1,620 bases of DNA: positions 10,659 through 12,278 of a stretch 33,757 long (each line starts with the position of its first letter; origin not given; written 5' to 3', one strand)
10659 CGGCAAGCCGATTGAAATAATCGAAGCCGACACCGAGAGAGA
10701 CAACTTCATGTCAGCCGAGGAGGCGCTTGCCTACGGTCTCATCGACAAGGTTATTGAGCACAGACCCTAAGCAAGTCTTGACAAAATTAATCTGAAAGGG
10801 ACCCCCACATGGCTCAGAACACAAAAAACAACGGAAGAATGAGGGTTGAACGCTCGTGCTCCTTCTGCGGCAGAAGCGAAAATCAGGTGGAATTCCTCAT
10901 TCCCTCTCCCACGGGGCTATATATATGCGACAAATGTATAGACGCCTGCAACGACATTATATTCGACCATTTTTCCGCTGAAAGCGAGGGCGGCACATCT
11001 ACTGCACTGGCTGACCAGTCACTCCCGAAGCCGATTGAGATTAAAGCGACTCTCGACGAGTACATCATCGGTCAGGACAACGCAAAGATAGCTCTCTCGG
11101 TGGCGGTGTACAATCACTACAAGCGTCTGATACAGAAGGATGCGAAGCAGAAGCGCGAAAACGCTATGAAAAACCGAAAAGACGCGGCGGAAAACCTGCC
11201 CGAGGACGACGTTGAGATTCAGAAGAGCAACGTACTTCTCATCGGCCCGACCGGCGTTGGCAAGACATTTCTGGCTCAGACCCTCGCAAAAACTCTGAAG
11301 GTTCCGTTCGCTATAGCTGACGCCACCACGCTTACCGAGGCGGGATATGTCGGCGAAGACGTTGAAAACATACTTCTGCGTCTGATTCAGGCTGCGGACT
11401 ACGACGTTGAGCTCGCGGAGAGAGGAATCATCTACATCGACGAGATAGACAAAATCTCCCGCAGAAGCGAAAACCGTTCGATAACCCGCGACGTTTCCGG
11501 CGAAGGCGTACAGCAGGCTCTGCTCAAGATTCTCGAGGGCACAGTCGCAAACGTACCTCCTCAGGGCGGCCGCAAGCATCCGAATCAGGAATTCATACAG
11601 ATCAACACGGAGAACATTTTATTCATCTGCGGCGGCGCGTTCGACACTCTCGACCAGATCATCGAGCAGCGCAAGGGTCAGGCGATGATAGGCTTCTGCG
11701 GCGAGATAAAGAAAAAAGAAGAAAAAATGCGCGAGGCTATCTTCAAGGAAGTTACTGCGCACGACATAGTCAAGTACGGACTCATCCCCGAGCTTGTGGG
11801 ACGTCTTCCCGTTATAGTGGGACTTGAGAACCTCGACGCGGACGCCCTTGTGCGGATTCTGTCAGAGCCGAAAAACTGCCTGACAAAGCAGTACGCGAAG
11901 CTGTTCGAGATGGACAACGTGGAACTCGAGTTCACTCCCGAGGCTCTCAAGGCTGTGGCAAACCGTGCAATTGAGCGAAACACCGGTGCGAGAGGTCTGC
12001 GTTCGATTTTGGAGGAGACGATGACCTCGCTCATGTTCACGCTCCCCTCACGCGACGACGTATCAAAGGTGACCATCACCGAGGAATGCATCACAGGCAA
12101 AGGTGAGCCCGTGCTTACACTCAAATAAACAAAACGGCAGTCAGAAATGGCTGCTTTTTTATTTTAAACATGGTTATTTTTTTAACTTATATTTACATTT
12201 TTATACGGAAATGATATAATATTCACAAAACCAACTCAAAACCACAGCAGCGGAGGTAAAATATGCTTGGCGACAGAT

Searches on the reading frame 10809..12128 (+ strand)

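Call 86: search_protein_families(library=pfam, proteins=[window:10809-12128:+], max_evalue=0.00001)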
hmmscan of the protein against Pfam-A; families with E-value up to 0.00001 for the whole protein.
window:10809-12128:+ (439 aa): 6 families
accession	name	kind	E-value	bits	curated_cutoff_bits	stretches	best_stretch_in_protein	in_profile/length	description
PF07724.20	AAA_2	-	2.5e-35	122.4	27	1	139-336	3-166/166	AAA domain (Cdc48 subfamily)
PF00004.35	AAA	-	2.6e-16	60.7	21.2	1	142-267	1-99/131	ATPase family associated with various cellular activities (AAA)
PF06689.19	zf-C4_ClpX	-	5.2e-16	58.7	27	1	16-52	2-38/39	ClpX C4-type zinc finger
PF10431.15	ClpB_D2-small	-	4.8e-12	46.2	21.9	1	342-420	1-75/81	C-terminal, D2-small domain, of ClpB protein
PF07728.20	AAA_5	-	6.2e-07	29.9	22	1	141-218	1-80/139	AAA domain (dynein-related subfamily)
PF05496.18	RuvB_N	-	4.4e-06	27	27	0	140-221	34-101/159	Holliday junction DNA helicase RuvB P-loop domain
